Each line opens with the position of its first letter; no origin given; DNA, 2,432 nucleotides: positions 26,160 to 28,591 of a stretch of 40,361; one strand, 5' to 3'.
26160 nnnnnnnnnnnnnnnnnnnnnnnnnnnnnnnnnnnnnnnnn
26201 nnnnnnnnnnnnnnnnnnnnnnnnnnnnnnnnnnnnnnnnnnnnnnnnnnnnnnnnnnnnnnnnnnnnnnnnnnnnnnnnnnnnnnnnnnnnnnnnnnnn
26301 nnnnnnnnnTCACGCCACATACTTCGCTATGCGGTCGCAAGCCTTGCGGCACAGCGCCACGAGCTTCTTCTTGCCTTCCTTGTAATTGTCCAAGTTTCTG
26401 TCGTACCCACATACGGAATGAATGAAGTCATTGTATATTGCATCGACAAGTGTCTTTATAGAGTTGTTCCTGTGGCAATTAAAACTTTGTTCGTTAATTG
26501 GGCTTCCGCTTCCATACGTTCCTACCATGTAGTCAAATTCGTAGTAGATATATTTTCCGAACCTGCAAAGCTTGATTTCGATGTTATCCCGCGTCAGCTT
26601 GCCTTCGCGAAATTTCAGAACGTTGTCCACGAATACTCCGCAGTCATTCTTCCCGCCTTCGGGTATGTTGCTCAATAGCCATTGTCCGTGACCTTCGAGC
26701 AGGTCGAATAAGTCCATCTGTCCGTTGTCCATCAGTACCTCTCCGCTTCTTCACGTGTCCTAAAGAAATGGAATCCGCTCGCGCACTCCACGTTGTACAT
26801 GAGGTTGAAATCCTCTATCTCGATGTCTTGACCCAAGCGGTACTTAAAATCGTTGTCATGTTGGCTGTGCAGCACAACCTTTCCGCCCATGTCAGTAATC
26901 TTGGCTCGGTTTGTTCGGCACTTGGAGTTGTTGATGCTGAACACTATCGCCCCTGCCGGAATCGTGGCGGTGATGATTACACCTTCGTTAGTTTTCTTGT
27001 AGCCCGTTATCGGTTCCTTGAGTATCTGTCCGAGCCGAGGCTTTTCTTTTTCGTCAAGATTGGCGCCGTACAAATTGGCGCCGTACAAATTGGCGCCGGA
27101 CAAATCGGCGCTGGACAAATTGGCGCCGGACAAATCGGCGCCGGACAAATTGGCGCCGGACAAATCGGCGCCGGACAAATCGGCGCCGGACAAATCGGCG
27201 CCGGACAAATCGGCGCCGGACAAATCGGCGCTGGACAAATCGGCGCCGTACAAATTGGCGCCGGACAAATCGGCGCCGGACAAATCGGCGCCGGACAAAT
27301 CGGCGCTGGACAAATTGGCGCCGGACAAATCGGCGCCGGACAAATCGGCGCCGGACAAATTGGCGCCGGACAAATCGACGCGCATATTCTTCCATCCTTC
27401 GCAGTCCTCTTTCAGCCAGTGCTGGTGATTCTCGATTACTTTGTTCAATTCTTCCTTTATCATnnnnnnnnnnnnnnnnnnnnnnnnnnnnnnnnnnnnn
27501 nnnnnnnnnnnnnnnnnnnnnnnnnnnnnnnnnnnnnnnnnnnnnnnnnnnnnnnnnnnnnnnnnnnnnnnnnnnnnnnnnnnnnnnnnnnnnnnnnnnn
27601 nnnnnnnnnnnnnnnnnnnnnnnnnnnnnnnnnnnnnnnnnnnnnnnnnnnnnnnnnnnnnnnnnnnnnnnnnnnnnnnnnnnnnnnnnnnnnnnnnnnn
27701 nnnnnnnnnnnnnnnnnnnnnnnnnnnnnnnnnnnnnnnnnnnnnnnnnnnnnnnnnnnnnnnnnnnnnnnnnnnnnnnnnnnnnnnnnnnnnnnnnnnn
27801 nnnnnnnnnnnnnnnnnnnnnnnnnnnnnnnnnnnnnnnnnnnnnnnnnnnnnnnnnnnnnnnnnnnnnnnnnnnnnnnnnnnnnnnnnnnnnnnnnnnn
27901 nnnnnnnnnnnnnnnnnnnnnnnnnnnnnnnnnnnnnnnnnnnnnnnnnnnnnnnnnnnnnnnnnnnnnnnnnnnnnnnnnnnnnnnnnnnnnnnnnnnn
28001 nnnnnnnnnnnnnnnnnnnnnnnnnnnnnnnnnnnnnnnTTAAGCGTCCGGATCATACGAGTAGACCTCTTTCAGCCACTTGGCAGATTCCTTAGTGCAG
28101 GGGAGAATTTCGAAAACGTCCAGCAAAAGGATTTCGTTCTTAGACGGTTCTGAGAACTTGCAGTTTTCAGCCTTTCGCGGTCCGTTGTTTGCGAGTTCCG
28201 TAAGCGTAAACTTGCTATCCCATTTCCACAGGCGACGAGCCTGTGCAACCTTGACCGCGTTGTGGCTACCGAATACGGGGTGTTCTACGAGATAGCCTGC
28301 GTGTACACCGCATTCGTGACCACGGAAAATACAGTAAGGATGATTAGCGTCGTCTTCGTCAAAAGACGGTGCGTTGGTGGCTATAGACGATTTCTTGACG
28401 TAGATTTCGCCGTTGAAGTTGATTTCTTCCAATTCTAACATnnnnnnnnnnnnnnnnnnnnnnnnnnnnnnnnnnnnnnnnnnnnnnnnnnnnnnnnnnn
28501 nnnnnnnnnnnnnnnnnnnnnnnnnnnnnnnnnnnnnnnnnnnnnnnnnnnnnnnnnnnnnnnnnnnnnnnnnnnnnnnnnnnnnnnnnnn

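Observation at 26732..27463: Early-gene pentapeptide-repeat protein encoded by about 22 near-identical 15-bp tandem repeats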

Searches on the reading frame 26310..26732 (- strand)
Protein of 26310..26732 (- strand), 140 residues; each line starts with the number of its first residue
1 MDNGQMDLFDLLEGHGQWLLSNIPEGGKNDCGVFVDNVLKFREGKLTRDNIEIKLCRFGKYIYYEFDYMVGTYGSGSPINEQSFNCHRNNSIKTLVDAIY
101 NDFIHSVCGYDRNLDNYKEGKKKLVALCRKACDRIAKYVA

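Call 4: search_protein_families(library=pfam, proteins=[window:26310-26732:-], max_evalue=0.01)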
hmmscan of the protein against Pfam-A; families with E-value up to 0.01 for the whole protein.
window:26310-26732:- (140 aa): 0 families

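Call 17: search_protein_families(library=phrogs, proteins=[window:26310-26732:-], max_evalue=0.001)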
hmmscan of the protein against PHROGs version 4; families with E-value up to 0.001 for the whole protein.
window:26310-26732:- (140 aa): 0 families

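Call 56: search_protein_families(library=padloc, proteins=[window:26310-26732:-], max_evalue=0.01)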
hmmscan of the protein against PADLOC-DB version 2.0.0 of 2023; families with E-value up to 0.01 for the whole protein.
window:26310-26732:- (140 aa): 0 families

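Call 60: find_related_loci(query=window:26310-26732:-, collection=viral_contigs, flank=3000)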
Query window:26310-26732:- (140 aa) in viral_contigs; peptide patterns used: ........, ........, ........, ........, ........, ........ (x = any residue, [..] = any of these).
7 stretches matched a pattern, but none encodes a relative of the query by tblastn (E <= 1e-3).

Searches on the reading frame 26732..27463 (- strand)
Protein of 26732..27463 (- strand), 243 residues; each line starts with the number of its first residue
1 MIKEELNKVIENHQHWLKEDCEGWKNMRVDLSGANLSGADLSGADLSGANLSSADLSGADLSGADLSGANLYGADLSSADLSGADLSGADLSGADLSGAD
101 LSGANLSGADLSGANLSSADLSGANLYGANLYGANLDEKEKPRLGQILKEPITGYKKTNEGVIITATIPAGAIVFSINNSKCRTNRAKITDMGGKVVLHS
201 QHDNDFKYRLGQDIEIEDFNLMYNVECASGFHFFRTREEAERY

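Call 4: search_protein_families(library=pfam, proteins=[window:26732-27463:-], max_evalue=0.01)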
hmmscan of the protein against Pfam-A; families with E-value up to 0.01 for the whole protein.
window:26732-27463:- (243 aa): 5 families
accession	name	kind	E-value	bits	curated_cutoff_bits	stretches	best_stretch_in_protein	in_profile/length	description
PF00805.28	Pentapeptide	-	4.8e-59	195.8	20.2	4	69-108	1-40/40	Pentapeptide repeats (8 copies)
PF13576.12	Pentapeptide_3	-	1.7e-16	60.6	27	3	32-74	2-47/48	Pentapeptide repeats (9 copies)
PF19062.5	DUF5758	-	3.1e-12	46.8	26.9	1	151-240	10-105/105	Family of unknown function (DUF5758)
PF13599.13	Pentapeptide_4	-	1.8e-09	37.9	38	2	77-136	4-63/78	Pentapeptide repeat region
PF25296.1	Decapeptide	-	0.0015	18.8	45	0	73-124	19-70/74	Decapeptide repeat region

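Call 15: find_encoding_contigs(protein=window:26732-27463:-, flank=10000, max_places=10)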
Protein window:26732-27463:- (243 aa): no gene with exactly this product is on record in the collection.

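Call 17: search_protein_families(library=phrogs, proteins=[window:26732-27463:-], max_evalue=0.001)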
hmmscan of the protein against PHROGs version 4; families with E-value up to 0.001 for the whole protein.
window:26732-27463:- (243 aa): 11 families
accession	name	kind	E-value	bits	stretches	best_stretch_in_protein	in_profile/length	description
phrog_7713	-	unknown function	3.3e-43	146.6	3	3-67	6-68/103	-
phrog_923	-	unknown function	1.7e-29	103.2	1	3-159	769-928/990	-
phrog_31265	-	unknown function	3.2e-26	93.8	2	20-104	65-149/264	-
phrog_15350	-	unknown function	1e-21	78.3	1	28-138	153-263/494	-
phrog_30240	-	unknown function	4.4e-16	59.7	2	28-99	172-243/438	-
phrog_9562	-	unknown function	6.5e-14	53.2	1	199-243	137-181/183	-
phrog_31567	-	unknown function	7.8e-14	52.9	2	28-64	37-73/151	-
phrog_12514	-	unknown function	2.1e-11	44.8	1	30-141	135-246/287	-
phrog_37032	-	unknown function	3.7e-08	34.2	0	27-47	6-26/110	-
phrog_7653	-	unknown function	4e-06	26.4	1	61-179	203-325/782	-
phrog_20935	-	unknown function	0.00089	20.3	0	51-75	3-27/51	-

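Call 56: search_protein_families(library=padloc, proteins=[window:26735-27463:-], max_evalue=0.01)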
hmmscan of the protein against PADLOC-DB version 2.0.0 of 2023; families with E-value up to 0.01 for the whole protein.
window:26735-27463:- (243 aa): 0 families

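Call 61: find_related_loci(query=window:26735-27463:-, collection=metagenome_contigs, flank=3000)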
Query window:26735-27463:- (243 aa) in metagenome_contigs; peptide patterns used: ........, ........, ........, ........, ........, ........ (x = any residue, [..] = any of these).
600 stretches matched a pattern (row limit reached: there are more); 558 encode a relative of the query (tblastn E <= 1e-3); the best 80 are kept; 80 distinct loci.
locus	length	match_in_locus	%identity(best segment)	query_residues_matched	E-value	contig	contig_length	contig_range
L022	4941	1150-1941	44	1-241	7e-52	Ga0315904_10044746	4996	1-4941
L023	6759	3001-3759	45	3-243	3e-49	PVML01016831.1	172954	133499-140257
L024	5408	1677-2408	44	1-240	2e-48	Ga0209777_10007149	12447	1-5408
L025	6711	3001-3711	45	1-243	2e-47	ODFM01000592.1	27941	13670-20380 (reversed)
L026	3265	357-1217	43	20-243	2e-43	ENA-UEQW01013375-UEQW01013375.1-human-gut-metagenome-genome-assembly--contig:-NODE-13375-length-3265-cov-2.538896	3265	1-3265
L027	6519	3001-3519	51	30-243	5e-43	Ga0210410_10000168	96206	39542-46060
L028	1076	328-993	43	5-243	1e-44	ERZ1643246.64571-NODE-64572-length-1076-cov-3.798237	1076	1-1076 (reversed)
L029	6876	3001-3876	44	6-243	3e-42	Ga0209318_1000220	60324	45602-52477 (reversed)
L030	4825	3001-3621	46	43-243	3e-42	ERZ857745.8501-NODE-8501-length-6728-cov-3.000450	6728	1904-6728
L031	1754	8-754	78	1-160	2e-41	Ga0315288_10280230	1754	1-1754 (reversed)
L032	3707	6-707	46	26-243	4e-39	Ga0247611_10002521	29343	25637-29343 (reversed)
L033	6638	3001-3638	71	26-139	4e-39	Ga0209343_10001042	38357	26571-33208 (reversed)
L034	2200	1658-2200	55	2-136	1e-36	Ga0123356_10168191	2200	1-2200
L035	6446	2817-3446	47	30-237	9e-43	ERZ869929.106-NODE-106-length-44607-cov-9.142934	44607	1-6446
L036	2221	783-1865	61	9-140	2e-36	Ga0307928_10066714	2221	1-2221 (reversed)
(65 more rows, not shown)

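Call 63: predict_structure(alignment_id=A2)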
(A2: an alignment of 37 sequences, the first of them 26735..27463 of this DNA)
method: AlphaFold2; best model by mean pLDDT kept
length: 243 residues; sequences in the alignment: 37
mean_pLDDT: 64.7   pTM: 0.53
mean pLDDT of the five models: 64.7, 64.6, 64.0, 63.5, 59.4
residues with pLDDT >= 90: 78; 70-90: 31; 50-70: 21; < 50: 113
segments of 3 or more residues with pLDDT < 50: 17-27, 145-243
pLDDT, mean of each block of 10 residues (from residue 1): 57 52 50 91 90 97 96 98 98 98 94 93 84 77 44 33 38 36 38 42 36 36 34 44 47
secondary structure, 60 per line:
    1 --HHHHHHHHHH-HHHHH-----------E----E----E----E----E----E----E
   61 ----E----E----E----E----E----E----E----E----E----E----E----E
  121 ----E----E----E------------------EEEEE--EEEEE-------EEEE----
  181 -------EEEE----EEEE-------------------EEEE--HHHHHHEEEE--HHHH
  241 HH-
elements in order: H3-12 H14-18 E154-158 E161-165 E173-176 E188-191 E196-199 E219-222 H225-230 E231-234 H237-242

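Call 67: fold_search(model_id=the predicted structure, library=pdb)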
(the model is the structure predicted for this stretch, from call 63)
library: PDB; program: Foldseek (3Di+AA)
matches with E <= 10: 229; with E <= 0.001: 55
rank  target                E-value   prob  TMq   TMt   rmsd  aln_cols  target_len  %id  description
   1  4yei_A                4.0e-11  1.00  0.32  0.36   7.8       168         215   40  Beta1mut synthetic solenoid protein (released 2016-03-09)
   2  4ycq                  6.8e-11  1.00  0.20  0.26  10.0       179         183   40  Beta1 synthetic solenoid protein (released 2016-03-09)
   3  2j8k                  1.5e-10  1.00  0.38  0.51   7.0       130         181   52  Structure of the fusion of NP275 and NP276, pentapeptide repeat proteins from Nostoc punctiforme (released 2006-12-07)
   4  4yc5                  1.9e-10  1.00  0.28  0.31   8.6       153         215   44  Beta1 synthetic solenoid protein (released 2016-03-09)
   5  5dqa_C                2.7e-10  1.00  0.24  0.27  11.3       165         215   40  t3284 loop variant of beta1 (released 2016-08-31)
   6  5di5                  8.0e-10  1.00  0.20  0.24   9.9       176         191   39  beta1 t801 loop variant in P3221 (released 2016-08-31)
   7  5dqa_A                8.4e-10  1.00  0.22  0.25  12.3       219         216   33  t3284 loop variant of beta1 (released 2016-08-31)
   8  5dns_A                4.4e-09  1.00  0.25  0.28   9.3       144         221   42  t1428 loop variant in P3221 (released 2016-09-28)
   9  4yfo                  7.5e-09  1.00  0.35  0.37   7.3       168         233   40  beta1_ex1 (released 2016-03-16)
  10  3du1                  9.8e-09  1.00  0.16  0.16  12.9       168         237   38  The 2.0 Angstrom Resolution Crystal Structure of HetL, a Pentapeptide Repeat Protein involved in Heterocyst Differentiat (released 2008-11-11)
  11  5dn0                  1.0e-08  1.00  0.20  0.22  12.2       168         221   42  t1555 loop variant (released 2016-08-31)
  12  5dns_B                1.1e-08  1.00  0.33  0.40   7.0       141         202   44  t1428 loop variant in P3221 (released 2016-09-28)
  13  2g0y                  2.2e-08  1.00  0.27  0.46   7.0       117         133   34  Crystal Structure of a Lumenal Pentapeptide Repeat Protein from Cyanothece sp 51142 at 2.3 Angstrom Resolution. Tetragon (released 2006-11-07)
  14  2f3l                  3.0e-08  1.00  0.27  0.46   6.9       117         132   35  Crystal Structure of a Lumenal Rfr-domain protein (Contig83.1_1_243_746) from Cyanothece sp. 51142 at 2.1 Angstrom resol (released 2006-11-07)
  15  3n90                  3.2e-08  1.00  0.28  0.45   7.5       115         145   37  The 1.7 Angstrom resolution crystal structure of AT2G44920, a pentapeptide repeat protein from Arabidopsis thaliana thyl (released 2011-06-29)
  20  2o6w                  1.3e-07  1.00  0.44  0.73   1.1       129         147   36  Crystal Structure of a Pentapeptide Repeat Protein (Rfr23) from the cyanobacterium Cyanothece 51142 (released 2007-12-18)
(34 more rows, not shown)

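Call 83: search_protein_families(library=ncbifam, proteins=[window:26735-27463:-], max_evalue=0.01)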
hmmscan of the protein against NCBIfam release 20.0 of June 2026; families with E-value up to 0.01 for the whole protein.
window:26735-27463:- (243 aa): 17 families
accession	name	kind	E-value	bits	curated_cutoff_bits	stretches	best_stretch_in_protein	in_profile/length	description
NF052603.1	penta_Alr5209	equivalog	7.2e-30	103.4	125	2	74-138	18-82/113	Alr5209 family pentapeptide repeat protein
NF047416.1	penta_HetL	equivalog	1.8e-26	92.9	260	3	84-138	58-112/218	heterocyst differentiation pentapeptide repeat protein HetL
NF011744.0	PRK15197.1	equivalog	9.2e-22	77.5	274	2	70-137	155-222/291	SPI-2 type III secretion system effector PipB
NF011743.0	PRK15196.1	equivalog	9.8e-17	60.9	354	1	33-179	151-294/350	type III secretion system effector PipB2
NF033086.2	penta_rpt_Qnr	equivalog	7.5e-15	55.2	240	2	11-87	121-194/211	Qnr family pentapeptide repeat protein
NF038182.1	penta_rpt_SmQnr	exception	3.8e-14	53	460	2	12-86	126-197/215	SmQnr family pentapeptide repeat protein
NF033375.2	penta_rpt_QnrE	exception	1.1e-12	48.4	480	2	11-87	124-197/214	QnrE family quinolone resistance pentapeptide repeat protein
NF000420.1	penta_rpt_QnrB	exception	1.2e-12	48.2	460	2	11-86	124-196/214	QnrB family quinolone resistance pentapeptide repeat protein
NF000071.4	penta_rpt_QnrA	exception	4.1e-12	46.3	450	2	31-139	79-187/218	QnrA family quinolone resistance pentapeptide repeat protein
NF000349.1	mfpA_AE000516.2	equivalog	1.4e-11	44.5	360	1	61-130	94-163/183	pentapeptide repeat protein MfpA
NF000139.2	penta_rpt_QnrD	exception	1.9e-11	44.3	425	2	11-89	124-199/214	QnrD family quinolone resistance pentapeptide repeat protein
NF000421.1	penta_rpt_QnrVC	exception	3.6e-10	40.2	460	2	11-85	127-198/218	QnrVC family quinolone resistance pentapeptide repeat protein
NF012152.0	penta_rpt_QnrC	exception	7.5e-09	35.9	500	1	39-131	11-104/221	QnrC family quinolone resistance pentapeptide repeat protein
NF000056.3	penta_rpt_QnrS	exception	1.8e-08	34.3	460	1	39-140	52-158/218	QnrS family quinolone resistance pentapeptide repeat protein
NF012151.0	penta_rpt_QnrAS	exception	1.9e-07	31.3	490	1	30-143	78-191/218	QnrAS family quinolone resistance pentapeptide repeat protein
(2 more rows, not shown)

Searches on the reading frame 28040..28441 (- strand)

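Call 4: search_protein_families(library=pfam, proteins=[window:28040-28441:-], max_evalue=0.01)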
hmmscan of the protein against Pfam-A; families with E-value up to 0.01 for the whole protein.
window:28040-28441:- (133 aa): 1 family
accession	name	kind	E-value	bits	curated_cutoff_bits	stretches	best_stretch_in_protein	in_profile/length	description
PF22253.2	DUF6948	-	5.9e-17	62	27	1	36-121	3-83/85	Domain of unknown function (DUF6948)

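Call 17: search_protein_families(library=phrogs, proteins=[window:28040-28441:-], max_evalue=0.001)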
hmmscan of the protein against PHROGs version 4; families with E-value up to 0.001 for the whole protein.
window:28040-28441:- (133 aa): 0 families

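Call 56: search_protein_families(library=padloc, proteins=[window:28040-28441:-], max_evalue=0.01)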
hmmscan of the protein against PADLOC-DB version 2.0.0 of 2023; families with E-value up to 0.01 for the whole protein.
window:28040-28441:- (133 aa): 0 families

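Call 83: search_protein_families(library=ncbifam, proteins=[window:28040-28441:-], max_evalue=0.01)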
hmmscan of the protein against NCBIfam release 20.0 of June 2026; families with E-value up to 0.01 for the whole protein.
window:28040-28441:- (133 aa): 0 families
